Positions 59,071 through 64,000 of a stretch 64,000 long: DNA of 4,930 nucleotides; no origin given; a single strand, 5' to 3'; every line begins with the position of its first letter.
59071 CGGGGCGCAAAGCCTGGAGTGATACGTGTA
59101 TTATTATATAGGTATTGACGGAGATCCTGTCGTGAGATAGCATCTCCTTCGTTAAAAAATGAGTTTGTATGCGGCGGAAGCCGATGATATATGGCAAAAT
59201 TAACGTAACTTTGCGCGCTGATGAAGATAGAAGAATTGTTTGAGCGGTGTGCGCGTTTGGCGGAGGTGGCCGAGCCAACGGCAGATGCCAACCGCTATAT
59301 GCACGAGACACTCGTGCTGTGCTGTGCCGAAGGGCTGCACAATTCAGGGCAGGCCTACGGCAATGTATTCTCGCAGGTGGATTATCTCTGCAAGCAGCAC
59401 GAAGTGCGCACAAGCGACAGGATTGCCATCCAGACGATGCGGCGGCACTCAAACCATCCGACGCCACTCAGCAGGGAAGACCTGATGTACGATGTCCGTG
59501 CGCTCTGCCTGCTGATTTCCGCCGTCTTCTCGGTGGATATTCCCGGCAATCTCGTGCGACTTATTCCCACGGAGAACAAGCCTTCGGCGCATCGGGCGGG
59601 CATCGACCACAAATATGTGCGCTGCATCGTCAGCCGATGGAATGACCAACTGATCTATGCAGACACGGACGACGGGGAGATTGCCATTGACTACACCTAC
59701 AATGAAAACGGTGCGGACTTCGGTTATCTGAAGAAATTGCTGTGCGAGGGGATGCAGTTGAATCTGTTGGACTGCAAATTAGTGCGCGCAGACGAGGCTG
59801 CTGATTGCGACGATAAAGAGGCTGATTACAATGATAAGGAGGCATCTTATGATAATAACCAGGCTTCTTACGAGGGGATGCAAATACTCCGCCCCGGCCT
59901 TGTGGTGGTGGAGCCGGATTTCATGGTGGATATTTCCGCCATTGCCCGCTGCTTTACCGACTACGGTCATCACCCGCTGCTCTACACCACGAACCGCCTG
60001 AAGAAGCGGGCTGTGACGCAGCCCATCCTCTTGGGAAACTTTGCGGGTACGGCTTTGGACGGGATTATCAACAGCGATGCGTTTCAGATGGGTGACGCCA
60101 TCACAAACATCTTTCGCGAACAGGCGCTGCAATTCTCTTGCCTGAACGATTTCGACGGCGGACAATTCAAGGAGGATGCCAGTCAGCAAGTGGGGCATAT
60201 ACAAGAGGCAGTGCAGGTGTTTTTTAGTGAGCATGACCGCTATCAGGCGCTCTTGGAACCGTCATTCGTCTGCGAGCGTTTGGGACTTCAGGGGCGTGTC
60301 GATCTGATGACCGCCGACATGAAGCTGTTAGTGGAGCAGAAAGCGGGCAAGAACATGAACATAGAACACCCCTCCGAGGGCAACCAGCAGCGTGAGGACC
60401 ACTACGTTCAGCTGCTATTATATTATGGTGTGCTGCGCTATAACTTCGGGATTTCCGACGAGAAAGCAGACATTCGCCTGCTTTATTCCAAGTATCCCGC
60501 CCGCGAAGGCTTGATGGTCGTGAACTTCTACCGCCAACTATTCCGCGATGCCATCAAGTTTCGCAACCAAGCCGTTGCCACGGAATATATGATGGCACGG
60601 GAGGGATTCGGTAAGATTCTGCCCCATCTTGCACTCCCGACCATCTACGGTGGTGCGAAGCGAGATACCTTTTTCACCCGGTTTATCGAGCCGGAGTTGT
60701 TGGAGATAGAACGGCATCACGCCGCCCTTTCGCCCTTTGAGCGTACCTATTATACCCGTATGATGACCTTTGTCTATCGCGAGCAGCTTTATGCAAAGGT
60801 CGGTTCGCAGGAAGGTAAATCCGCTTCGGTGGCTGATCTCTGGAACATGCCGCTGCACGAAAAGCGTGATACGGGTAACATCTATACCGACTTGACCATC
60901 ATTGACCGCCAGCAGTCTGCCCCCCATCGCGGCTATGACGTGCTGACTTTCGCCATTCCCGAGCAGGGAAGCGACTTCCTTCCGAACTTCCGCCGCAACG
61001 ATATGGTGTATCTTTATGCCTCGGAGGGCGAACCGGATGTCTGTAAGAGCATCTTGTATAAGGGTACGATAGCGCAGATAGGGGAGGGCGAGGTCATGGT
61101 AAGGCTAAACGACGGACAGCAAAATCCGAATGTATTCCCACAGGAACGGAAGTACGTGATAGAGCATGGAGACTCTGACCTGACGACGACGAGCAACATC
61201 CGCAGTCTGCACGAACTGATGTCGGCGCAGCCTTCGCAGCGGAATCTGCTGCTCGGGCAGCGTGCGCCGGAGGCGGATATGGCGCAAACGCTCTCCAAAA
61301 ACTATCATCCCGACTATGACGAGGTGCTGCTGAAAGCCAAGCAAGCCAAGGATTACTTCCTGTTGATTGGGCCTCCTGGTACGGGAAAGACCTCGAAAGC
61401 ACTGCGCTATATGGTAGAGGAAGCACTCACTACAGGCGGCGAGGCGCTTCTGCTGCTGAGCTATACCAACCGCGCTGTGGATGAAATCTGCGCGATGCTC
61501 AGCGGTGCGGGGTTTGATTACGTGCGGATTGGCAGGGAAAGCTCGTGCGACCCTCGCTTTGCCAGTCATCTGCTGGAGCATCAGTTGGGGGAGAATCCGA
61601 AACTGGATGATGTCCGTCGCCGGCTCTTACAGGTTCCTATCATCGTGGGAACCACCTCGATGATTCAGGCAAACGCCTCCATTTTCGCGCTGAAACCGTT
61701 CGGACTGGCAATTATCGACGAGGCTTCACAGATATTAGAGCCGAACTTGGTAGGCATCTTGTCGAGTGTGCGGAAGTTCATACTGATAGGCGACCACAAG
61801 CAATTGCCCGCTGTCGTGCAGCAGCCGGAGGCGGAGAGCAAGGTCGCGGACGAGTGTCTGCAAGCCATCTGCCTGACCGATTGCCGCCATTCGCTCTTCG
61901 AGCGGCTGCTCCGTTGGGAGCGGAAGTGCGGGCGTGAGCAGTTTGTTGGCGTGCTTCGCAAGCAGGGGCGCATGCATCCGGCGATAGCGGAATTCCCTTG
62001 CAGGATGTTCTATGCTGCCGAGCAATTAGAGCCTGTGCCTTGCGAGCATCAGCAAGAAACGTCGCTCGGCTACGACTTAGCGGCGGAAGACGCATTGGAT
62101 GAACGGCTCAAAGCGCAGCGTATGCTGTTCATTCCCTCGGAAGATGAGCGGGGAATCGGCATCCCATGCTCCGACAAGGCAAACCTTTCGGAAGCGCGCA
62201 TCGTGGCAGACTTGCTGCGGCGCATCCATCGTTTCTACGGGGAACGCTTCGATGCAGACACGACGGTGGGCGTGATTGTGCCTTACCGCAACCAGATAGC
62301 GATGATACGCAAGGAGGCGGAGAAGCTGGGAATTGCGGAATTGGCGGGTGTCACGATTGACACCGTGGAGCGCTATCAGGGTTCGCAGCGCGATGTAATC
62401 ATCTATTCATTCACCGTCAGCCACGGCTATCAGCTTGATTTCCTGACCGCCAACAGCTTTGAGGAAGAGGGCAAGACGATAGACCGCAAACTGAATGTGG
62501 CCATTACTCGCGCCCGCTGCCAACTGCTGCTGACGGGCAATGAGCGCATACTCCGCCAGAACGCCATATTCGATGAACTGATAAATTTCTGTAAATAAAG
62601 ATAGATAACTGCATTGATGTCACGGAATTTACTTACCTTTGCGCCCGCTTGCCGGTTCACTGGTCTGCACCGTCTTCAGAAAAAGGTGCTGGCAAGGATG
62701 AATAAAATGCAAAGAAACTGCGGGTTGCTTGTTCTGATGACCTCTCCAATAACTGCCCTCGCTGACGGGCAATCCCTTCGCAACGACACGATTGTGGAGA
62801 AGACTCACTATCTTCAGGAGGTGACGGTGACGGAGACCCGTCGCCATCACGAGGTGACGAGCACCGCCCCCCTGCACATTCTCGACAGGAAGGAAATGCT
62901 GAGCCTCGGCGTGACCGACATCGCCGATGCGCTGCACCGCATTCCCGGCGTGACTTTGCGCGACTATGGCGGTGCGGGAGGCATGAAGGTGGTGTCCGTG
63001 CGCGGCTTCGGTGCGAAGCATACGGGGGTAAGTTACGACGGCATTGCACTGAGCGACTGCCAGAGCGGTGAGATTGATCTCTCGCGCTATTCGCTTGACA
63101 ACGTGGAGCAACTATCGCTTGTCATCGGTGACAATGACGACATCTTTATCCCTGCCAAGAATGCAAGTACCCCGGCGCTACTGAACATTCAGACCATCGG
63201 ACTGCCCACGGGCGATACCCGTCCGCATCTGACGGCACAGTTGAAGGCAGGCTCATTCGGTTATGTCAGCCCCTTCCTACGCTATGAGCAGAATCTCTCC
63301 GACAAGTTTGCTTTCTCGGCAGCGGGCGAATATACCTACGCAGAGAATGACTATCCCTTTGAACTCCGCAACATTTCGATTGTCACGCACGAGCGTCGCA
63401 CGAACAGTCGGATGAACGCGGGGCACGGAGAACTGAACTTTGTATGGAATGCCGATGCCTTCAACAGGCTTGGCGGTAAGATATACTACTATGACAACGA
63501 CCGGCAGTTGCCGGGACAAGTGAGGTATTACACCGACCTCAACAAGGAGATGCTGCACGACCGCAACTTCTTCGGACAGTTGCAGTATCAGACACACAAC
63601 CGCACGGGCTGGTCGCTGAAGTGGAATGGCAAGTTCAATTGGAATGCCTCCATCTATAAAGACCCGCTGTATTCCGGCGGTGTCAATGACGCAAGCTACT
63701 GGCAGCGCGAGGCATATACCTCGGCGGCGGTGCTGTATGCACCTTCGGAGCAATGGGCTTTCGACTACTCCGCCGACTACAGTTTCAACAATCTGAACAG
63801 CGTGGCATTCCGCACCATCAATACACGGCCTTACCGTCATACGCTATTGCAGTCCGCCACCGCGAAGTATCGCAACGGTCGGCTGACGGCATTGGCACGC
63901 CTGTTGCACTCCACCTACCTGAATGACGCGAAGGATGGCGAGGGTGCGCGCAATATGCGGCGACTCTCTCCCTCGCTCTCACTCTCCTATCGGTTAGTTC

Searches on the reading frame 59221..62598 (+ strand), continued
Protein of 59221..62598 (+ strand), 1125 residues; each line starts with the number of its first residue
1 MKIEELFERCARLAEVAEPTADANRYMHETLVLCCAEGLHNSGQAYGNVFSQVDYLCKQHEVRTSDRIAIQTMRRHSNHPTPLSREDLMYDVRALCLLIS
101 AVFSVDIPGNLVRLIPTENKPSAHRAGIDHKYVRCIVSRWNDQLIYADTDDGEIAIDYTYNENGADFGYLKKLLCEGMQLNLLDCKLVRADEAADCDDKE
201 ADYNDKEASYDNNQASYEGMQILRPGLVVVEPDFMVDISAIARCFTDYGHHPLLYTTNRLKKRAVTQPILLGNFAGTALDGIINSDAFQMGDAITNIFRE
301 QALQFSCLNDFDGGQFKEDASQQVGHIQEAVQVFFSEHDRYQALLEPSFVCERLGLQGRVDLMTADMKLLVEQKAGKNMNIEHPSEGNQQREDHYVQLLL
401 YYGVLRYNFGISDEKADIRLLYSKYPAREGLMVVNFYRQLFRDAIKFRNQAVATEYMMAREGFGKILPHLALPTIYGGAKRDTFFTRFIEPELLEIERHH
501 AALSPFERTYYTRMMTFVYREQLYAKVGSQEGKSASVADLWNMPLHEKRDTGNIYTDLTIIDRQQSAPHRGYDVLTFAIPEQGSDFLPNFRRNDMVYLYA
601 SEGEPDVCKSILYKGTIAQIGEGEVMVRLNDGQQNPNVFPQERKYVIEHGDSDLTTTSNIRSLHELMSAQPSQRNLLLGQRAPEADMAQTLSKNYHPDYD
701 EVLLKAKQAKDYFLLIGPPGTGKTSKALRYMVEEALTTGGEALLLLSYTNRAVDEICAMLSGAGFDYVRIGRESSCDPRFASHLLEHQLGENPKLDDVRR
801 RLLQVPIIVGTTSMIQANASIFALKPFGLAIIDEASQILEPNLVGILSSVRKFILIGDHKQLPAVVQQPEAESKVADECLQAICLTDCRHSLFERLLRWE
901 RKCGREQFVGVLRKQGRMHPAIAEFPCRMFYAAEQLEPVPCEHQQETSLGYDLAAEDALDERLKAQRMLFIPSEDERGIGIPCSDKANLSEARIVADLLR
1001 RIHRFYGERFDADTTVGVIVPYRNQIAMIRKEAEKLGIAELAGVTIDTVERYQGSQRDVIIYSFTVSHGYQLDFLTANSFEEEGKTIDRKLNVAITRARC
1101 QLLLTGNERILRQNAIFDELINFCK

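Call 100: search_protein_families(library=pfam, proteins=[L066:6334-7905:+, L066:7905-8429:+, L066:8426-9865:+, L062:6407-7921:+])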
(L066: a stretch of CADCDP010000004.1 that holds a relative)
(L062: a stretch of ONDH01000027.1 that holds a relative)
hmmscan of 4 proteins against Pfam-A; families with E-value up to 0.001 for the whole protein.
L066:6334-7905:+ (523 aa): 5 families
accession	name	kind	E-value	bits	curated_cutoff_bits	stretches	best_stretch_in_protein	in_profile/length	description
PF02786.22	CPSase_L_D2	-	5.9e-79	264.9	19.8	1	134-341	1-209/211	Carbamoyl-phosphate synthase L chain, ATP binding domain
PF00289.28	Biotin_carb_N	-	6.4e-47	159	25.5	1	20-129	1-110/110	Biotin carboxylase, N-terminal domain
PF02785.25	Biotin_carb_C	-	1.3e-40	138.2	32.4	1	355-462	1-108/108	Biotin carboxylase C-terminal domain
PF02222.28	ATP-grasp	-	5e-09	36.5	27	1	157-309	16-160/179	ATP-grasp domain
PF07478.18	Dala_Dala_lig_C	-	7e-09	35.9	24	1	158-310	23-174/204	D-ala D-ala ligase C-terminus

L066:7905-8429:+ (174 aa): 1 family
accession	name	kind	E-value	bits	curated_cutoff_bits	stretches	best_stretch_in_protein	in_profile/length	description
PF00364.28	Biotin_lipoyl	-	4e-14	52.6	22.1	1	101-167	2-73/73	Biotin-requiring enzyme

L066:8426-9865:+ (479 aa): 3 families
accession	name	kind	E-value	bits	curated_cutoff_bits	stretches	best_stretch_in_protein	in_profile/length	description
PF01039.27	Carboxyl_trans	-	1.9e-186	621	22.3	1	3-477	7-493/493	Carboxyl transferase domain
PF03255.19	ACCA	-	2.9e-13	50.1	23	1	311-446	135-261/310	Acetyl co-enzyme A carboxylase carboxyltransferase-like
PF06833.16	MdcE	-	0.00094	19.4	32.7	0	324-422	28-127/196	Malonate decarboxylase gamma subunit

L062:6407-7921:+ (504 aa): 5 families
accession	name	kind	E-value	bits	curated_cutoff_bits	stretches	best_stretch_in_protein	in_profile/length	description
PF02786.22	CPSase_L_D2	-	5.1e-79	265.1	19.8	1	115-322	1-209/211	Carbamoyl-phosphate synthase L chain, ATP binding domain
PF00289.28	Biotin_carb_N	-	8.4e-47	158.7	25.5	1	1-110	1-110/110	Biotin carboxylase, N-terminal domain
PF02785.25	Biotin_carb_C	-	1.5e-40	138.1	32.4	1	336-443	1-108/108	Biotin carboxylase C-terminal domain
PF02222.28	ATP-grasp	-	5.4e-09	36.4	27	1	138-290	16-160/179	ATP-grasp domain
PF07478.18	Dala_Dala_lig_C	-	6.4e-09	36.1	24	1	139-291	23-174/204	D-ala D-ala ligase C-terminus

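Call 107: search_protein_families(library=pfam, proteins=[L037:7174-9168:-], max_evalue=0.01)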
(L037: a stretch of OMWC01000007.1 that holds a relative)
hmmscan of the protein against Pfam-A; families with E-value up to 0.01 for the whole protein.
L037:7174-9168:- (664 aa): 1 family
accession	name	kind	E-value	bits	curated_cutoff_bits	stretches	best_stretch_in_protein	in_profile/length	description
PF12836.13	HHH_3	-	8.1e-05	23.1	27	1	58-110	4-56/65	Helix-hairpin-helix motif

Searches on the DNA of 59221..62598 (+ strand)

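Call 15: search_rna_families(sources=[L007, L008, L009, L010, L011, L013], threshold=gathering)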
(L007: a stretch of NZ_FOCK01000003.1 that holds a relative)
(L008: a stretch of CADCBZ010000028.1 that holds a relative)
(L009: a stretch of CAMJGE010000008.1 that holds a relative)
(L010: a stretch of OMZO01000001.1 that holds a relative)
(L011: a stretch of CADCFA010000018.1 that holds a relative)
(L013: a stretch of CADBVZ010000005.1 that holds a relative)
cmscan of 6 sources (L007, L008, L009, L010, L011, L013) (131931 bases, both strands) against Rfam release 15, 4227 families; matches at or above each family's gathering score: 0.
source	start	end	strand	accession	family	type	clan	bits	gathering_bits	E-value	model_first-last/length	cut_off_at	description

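Call 31: search_rna_families(sources=[L083, L084, L086, L087, L071, L015], threshold=gathering)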
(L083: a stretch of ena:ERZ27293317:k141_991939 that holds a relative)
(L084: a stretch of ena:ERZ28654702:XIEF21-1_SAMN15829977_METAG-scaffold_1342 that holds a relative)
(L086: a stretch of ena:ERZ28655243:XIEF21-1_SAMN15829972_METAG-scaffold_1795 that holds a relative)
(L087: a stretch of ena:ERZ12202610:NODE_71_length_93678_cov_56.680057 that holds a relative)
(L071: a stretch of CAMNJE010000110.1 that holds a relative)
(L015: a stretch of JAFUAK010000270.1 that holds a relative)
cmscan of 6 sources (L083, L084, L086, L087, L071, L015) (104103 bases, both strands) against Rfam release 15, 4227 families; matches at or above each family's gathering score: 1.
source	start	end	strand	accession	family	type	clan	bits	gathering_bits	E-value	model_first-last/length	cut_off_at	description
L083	7557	7740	+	RF00174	Cobalamin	Cis-reg; riboswitch;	CL00101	88.4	31.5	2.8e-20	1-189/189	no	Cobalamin riboswitch aptamer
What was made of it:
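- On Cobalamin riboswitch (RF00174): 88.4 bits in strain L083 (call 31).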

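Call 94: search_rna_families(sources=[L124, L131, L138, L037, L088, L117, L123, L128, L104, L107, L109], threshold=gathering)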
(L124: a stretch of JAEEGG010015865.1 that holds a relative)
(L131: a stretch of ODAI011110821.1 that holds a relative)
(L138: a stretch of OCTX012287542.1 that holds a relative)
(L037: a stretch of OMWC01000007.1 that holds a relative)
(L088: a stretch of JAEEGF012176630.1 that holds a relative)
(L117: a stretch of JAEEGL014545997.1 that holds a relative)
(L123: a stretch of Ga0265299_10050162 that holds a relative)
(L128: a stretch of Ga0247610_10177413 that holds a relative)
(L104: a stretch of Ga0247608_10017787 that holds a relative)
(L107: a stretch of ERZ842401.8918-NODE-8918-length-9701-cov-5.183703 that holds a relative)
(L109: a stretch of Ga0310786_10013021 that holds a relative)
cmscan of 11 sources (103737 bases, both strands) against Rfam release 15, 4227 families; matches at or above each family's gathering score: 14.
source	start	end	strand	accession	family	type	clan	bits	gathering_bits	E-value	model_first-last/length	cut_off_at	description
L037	9436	9630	-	RF00174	Cobalamin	Cis-reg; riboswitch;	CL00101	96.8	31.5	1.1e-22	1-189/189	no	Cobalamin riboswitch aptamer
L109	9668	9852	+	RF00174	Cobalamin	Cis-reg; riboswitch;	CL00101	95.3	31.5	2.9e-22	1-189/189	no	Cobalamin riboswitch aptamer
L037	9767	9949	+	RF00174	Cobalamin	Cis-reg; riboswitch;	CL00101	91.8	31.5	2.9e-21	1-189/189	no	Cobalamin riboswitch aptamer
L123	929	1111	+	RF00174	Cobalamin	Cis-reg; riboswitch;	CL00101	91.4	31.5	3.9e-21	1-189/189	no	Cobalamin riboswitch aptamer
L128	1132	1324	-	RF00174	Cobalamin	Cis-reg; riboswitch;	CL00101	87.4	31.5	5.3e-20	1-189/189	no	Cobalamin riboswitch aptamer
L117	712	905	-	RF00174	Cobalamin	Cis-reg; riboswitch;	CL00101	81.7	31.5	2.3e-18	1-189/189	no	Cobalamin riboswitch aptamer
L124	7579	7797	-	RF00174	Cobalamin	Cis-reg; riboswitch;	CL00101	81.1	31.5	3.5e-18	1-189/189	no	Cobalamin riboswitch aptamer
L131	4761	4979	-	RF00174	Cobalamin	Cis-reg; riboswitch;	CL00101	81.1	31.5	3.5e-18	1-189/189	no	Cobalamin riboswitch aptamer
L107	6077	6275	-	RF00174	Cobalamin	Cis-reg; riboswitch;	CL00101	80.8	31.5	4.3e-18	1-189/189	no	Cobalamin riboswitch aptamer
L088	5735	5936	-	RF00174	Cobalamin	Cis-reg; riboswitch;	CL00101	80.2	31.5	6.2e-18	1-189/189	no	Cobalamin riboswitch aptamer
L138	1707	1899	-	RF00174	Cobalamin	Cis-reg; riboswitch;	CL00101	79.1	31.5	1.3e-17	1-189/189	no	Cobalamin riboswitch aptamer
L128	1648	1832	+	RF00174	Cobalamin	Cis-reg; riboswitch;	CL00101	76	31.5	9.7e-17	1-189/189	no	Cobalamin riboswitch aptamer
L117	6106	6178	-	RF00005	tRNA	Gene; tRNA;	CL00001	69.5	29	7e-13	1-71/71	no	tRNA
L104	6062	6321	-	RF00174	Cobalamin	Cis-reg; riboswitch;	CL00101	62.5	31.5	7.2e-13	1-189/189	no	Cobalamin riboswitch aptamer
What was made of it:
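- Orphan aptamers score as high as cargo-linked ones (call 94).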

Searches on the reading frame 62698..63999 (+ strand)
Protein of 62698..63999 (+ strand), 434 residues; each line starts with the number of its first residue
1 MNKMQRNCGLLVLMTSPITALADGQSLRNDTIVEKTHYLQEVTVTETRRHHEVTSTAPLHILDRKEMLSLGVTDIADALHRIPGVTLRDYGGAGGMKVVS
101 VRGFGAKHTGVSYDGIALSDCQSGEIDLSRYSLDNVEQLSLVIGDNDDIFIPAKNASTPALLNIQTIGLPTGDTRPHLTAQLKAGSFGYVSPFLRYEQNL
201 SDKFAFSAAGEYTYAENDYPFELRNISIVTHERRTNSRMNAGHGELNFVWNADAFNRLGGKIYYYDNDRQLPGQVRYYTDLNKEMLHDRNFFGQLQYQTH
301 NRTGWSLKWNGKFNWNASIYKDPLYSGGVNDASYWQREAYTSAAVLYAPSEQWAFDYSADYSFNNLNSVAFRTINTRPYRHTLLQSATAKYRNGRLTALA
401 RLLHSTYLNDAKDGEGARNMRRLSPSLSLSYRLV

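Call 9: search_protein_families(library=pfam, proteins=[window:62698-63999:+])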
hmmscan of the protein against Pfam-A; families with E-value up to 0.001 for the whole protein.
window:62698-63999:+ (434 aa): 1 family
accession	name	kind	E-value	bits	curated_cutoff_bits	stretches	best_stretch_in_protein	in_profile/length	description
PF07715.20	Plug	-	4.2e-14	53.4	23.9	1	55-144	5-93/107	TonB-dependent Receptor Plug Domain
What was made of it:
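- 62698..64000 (+): 5' part of a BtuB-like TonB-dependent receptor, followed beyond the window by a BtuG-like DUF5074 protein, BtuF (Peripla_BP_2) and a PfkB kinase. Plug domain (call 9).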
